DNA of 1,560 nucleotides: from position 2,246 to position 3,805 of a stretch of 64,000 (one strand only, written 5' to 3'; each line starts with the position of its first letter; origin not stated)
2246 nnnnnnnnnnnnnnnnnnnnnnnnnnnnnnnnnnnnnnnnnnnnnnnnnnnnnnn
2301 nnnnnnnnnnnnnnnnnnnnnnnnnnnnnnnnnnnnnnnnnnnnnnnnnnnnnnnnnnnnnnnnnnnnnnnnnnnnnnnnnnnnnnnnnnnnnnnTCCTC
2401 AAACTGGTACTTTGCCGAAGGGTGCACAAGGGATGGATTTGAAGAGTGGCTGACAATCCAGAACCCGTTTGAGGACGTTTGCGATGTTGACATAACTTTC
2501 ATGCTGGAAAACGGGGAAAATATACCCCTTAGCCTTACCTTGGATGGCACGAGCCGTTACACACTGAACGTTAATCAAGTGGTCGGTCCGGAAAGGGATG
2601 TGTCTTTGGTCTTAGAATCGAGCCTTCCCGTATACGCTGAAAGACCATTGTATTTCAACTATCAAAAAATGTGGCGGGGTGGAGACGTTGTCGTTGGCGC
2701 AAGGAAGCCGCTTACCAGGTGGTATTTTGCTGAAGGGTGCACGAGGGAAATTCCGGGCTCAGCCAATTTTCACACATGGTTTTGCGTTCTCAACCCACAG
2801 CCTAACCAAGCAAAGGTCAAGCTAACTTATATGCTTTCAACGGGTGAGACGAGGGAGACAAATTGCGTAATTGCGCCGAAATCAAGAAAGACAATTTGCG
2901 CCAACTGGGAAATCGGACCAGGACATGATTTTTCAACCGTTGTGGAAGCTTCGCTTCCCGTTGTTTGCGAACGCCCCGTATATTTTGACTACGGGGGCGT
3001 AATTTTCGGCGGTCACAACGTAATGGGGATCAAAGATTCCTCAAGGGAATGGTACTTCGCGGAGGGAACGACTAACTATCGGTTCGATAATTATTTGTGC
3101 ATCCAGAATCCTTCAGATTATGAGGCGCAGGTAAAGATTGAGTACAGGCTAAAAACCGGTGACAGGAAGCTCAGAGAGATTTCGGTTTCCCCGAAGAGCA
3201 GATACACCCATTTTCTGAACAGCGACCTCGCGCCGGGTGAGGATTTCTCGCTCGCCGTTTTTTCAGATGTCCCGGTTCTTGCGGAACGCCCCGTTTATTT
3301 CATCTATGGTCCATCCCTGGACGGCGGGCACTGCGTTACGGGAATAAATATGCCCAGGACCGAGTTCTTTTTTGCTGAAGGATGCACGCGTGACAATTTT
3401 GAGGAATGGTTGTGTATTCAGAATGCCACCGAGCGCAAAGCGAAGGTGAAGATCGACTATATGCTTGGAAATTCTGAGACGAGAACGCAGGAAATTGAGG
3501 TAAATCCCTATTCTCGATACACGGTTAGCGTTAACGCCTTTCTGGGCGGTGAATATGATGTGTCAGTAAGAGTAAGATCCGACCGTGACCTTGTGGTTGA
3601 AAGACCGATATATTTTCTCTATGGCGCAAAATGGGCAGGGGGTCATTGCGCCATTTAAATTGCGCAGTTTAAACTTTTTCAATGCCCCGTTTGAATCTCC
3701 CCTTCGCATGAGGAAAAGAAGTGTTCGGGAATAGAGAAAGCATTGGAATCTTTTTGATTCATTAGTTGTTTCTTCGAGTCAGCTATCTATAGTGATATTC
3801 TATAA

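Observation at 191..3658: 1155-aa secreted metallophosphoesterase ending in four tandem ~105-aa repeats with an unrecognised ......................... signature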

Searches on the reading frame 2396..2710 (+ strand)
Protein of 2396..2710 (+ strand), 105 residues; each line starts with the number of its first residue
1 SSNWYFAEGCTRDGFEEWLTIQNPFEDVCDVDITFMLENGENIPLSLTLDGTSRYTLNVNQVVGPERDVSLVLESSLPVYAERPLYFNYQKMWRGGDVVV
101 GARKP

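Call 7: search_protein_families(library=pfam, proteins=[window:2396-2710:+], max_evalue=10)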
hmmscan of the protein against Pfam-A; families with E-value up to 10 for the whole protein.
seq(105 aa): 0 families

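Call 30: search_solved_structures(query=A3, max_evalue=10, show_alignments=3)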
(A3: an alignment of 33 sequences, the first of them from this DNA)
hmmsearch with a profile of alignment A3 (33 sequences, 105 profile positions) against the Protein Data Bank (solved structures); distinct sequences matched with E-value up to 10: 8.
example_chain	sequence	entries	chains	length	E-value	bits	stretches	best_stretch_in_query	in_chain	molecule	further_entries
1nc7_A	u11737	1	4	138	1.5e-05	28.5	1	2-81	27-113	hypothetical protein TM1070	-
2ii7_A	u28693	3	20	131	0.0005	23.6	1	16-82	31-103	Anabaena sensory rhodopsin transducer protein | Sensory rhodopsin transducer protein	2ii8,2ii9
2iia_A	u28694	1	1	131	0.0005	23.6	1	16-82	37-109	Sensory rhodopsin transducer protein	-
6s5y_A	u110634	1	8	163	0.035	17.7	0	9-69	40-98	Group B streptococcal R4 surface protein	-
2ztb_A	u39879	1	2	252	0.32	14.6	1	43-74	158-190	Crystal protein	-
2uvd_A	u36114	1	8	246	0.63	13.6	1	26-91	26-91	3-OXOACYL-(ACYL-CARRIER-PROTEIN) REDUCTASE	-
3ftt_A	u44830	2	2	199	0.99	13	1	6-99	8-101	Putative acetyltransferase SACOL2570 | Galactoside O-acetyltransferase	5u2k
3v4e_A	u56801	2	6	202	1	13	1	6-99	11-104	Galactoside O-acetyltransferase | Putative acetyltransferase SACOL2570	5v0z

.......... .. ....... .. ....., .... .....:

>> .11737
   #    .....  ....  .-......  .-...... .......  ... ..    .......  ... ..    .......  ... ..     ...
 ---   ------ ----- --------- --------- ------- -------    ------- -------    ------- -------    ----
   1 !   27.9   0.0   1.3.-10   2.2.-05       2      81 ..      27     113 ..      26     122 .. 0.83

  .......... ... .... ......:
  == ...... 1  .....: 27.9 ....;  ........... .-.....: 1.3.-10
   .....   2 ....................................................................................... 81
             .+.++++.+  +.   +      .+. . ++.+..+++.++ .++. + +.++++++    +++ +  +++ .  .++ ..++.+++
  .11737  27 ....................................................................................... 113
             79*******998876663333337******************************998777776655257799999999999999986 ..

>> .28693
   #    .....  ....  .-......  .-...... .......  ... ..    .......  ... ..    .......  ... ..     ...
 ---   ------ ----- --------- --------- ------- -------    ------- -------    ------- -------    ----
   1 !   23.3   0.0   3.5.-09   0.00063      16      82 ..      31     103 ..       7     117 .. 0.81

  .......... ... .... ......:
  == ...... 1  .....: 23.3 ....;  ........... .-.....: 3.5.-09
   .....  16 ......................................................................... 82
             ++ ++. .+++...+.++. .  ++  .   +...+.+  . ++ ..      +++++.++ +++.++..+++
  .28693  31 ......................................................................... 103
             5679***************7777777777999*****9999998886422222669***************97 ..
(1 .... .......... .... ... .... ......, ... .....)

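Call 31: search_protein_families(library=pfam, alignment_id=A3, max_evalue=0.01)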
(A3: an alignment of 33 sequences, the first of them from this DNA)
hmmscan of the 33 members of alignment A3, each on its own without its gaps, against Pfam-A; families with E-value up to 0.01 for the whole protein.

A. member 1, seq(105 aa): 0 families

B. families by the number of members that match (of 33 scanned): 3 families
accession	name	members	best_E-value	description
PF18986.5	DUF5719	23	3.8e-09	Family of unknown function (DUF5719)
PF07100.16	ASRT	4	0.00044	Anabaena sensory rhodopsin transducer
PF24053.1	DUF7356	1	0.0033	Domain of unknown function (DUF7356)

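Call 40: find_homologous_proteins(query=A3, max_evalue=0.00001)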
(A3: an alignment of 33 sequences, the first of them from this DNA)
Query A3 (33 sequences) (105 aa, profile of the alignment): 329 proteins with E <= 0.00001 among 1194 candidates; the best 120 are listed.
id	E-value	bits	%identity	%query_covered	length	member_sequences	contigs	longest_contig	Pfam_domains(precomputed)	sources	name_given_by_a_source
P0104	2.4e-58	213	46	99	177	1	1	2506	PF18986.6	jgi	jgi:hypothetical protein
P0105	6.1e-58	211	48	98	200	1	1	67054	PF18986.6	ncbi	ncbi:MAG: DUF5719 family protein, partial [Actinomycetota bacterium]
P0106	3.1e-52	193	34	65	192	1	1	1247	PF18986.6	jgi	-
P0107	1.0e-51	191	29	81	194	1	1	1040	PF18986.6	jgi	jgi:hypothetical protein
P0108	8.9e-51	188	28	86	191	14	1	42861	-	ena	-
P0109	2.9e-50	187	37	67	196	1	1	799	PF18986.6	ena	-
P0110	1.1e-48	182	35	98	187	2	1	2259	PF18986.6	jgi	-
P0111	1.8e-48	181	35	96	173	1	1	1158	PF18986.6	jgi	jgi:hypothetical protein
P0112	3.1e-48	180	29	83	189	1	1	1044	PF18986.6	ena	-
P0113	8.5e-48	179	36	67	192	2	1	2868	-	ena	-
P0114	1.1e-47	179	43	86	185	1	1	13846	PF18986.6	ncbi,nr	ncbi:MAG: hypothetical protein JW854_16525, partial [Actinobacteria bacterium]|nr:hypothetical prote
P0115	9.2e-47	176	27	82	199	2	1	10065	PF18986.6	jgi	jgi:hypothetical protein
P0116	9.3e-46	172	29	93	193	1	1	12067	-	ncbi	ncbi:MAG TPA: hypothetical protein VIK22_00480, partial [Candidatus Anoxymicrobiaceae bacterium]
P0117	2.2e-45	171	32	72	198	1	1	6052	PF18986.6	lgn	-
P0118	4.0e-45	170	24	81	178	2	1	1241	-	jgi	-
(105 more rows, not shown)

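Call 47: search_protein_representatives(alignment_id=A3)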
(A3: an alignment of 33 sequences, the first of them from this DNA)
Query: 33 sequences, 105 profile positions. Proteins with E-value up to 0.001 (for the whole library): 8896; up to 1e-10: 6266; up to 1e-30: 3725. The best 150 are listed.
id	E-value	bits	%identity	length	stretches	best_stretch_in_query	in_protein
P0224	2.7e-232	770.2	-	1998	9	2-103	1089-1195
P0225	7.0e-228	756.0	-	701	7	3-104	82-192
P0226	5.6e-223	740.2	-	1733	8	4-104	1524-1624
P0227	1.0e-221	736.2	-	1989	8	2-104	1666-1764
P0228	8.4e-206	685.0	-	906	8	2-105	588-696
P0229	7.1e-201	669.2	-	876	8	3-104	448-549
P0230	3.6e-197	657.3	-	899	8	2-105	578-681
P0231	7.1e-182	608.1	-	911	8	2-103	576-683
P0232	4.0e-180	602.5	-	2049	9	2-105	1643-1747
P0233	3.0e-166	557.9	-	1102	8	2-103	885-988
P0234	3.2e-163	548.2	-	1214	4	3-103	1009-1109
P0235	1.1e-161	543.2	-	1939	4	3-105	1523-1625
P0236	4.0e-160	538.2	-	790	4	2-105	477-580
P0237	2.1e-157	529.4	-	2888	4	2-102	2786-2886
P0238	3.4e-157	528.8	-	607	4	3-105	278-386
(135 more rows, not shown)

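Call 50: search_protein_families(library=pfam, alignment_id=A5, max_evalue=0.001)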
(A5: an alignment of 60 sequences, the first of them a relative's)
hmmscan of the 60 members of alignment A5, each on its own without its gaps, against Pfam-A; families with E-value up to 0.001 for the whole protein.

A. member 1, P0236 (790 aa): 4 families
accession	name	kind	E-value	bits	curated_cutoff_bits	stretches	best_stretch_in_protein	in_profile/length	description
PF18986.5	DUF5719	-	3.9e-19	69.4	26.2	1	480-661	54-239/319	Family of unknown function (DUF5719)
PF19755.4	DUF6242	-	8e-05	23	29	0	93-178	140-217/217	Domain of unknown function (DUF6242)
PF07100.16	ASRT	-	0.00038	20.8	25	0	386-452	27-99/119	Anabaena sensory rhodopsin transducer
PF24053.1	DUF7356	-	0.00094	19.5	27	0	703-754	38-88/105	Domain of unknown function (DUF7356)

B. families by the number of members that match (of 60 scanned): 65 families (the first 25 are shown)
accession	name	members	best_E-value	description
PF18986.5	DUF5719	59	8.9e-30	Family of unknown function (DUF5719)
PF07100.16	ASRT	36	1.2e-20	Anabaena sensory rhodopsin transducer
PF01833.30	TIG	13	1.6e-28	IPT/TIG domain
PF24053.1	DUF7356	12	1.3e-10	Domain of unknown function (DUF7356)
PF07676.18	PD40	6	9.5e-20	WD40-like Beta Propeller Repeat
PF17992.7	Agarase_CBM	5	1.2e-09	Agarase CBM like domain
PF06280.18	fn3_5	5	1.5e-05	Fn3-like domain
PF05506.17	PLipase_C_C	5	3.4e-05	Bacterial phospholipase C, C-terminal domain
PF23682.1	ORF28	4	3e-09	ORF28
PF19526.4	Slr4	4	8.6e-09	S-layer protein Slr4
PF10261.15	FIT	4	2.3e-07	Fat storage-inducing transmembrane protein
PF13529.12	Peptidase_C39_2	3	5.2e-19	Peptidase_C39 like family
PF00149.33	Metallophos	3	7.4e-13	Calcineurin-like phosphoesterase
PF12385.14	Peptidase_C70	3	1.8e-07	Papain-like cysteine protease AvrRpt2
PF08428.16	Rib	3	8e-07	Rib domain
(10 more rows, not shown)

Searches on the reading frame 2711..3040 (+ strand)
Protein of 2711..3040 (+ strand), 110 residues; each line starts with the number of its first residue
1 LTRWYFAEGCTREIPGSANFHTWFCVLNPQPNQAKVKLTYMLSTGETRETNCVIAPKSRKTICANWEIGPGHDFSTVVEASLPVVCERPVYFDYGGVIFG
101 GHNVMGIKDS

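Call 7: search_protein_families(library=pfam, proteins=[window:2711-3040:+], max_evalue=10)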
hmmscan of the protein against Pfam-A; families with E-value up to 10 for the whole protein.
seq(110 aa): 1 family
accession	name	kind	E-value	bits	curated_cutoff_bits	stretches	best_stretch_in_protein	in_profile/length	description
PF07100.16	ASRT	-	0.00044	20.7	25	1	3-86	5-98/119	Anabaena sensory rhodopsin transducer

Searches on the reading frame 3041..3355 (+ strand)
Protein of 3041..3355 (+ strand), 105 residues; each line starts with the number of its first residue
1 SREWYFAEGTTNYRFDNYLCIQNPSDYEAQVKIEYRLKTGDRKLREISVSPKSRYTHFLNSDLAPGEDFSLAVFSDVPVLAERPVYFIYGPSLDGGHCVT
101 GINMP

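Call 7: search_protein_families(library=pfam, proteins=[window:3041-3355:+], max_evalue=10)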
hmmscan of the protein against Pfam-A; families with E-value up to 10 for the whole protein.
seq(105 aa): 4 families
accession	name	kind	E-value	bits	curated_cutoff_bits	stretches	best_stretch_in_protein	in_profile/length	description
PF18986.5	DUF5719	-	0.00074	19.2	26.2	1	5-67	54-118/319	Family of unknown function (DUF5719)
PF07100.16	ASRT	-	0.033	14.6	25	1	13-80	24-97/119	Anabaena sensory rhodopsin transducer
PF07137.17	VDE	-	0.14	12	25.7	1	3-47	97-144/242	VDE lipocalin domain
PF11611.13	DUF4352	-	0.25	12.1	25.9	1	21-83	44-107/122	Domain of unknown function (DUF4352)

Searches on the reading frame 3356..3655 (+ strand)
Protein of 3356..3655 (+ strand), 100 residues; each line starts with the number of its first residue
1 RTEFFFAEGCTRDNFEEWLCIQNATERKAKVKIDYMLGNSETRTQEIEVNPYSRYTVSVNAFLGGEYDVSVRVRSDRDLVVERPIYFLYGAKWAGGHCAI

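Call 7: search_protein_families(library=pfam, proteins=[window:3356-3655:+], max_evalue=10)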
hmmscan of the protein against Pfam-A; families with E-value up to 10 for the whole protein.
seq(100 aa): 5 families
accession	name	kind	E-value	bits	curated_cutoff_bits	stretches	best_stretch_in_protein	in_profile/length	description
PF18986.5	DUF5719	-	3.1e-05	23.7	26.2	1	2-76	51-128/319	Family of unknown function (DUF5719)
PF07100.16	ASRT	-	0.06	13.7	25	1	17-81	28-98/119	Anabaena sensory rhodopsin transducer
PF13280.12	WYL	-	0.1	13.1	21.8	1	21-53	6-37/70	WYL domain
PF11589.14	DUF3244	-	0.2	12.1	25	1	21-76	33-87/96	Domain of unknown function (DUF3244)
PF14545.12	DBB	-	0.23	11.8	22.2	1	22-87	20-83/139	Dof, BCAP, and BANK (DBB) motif,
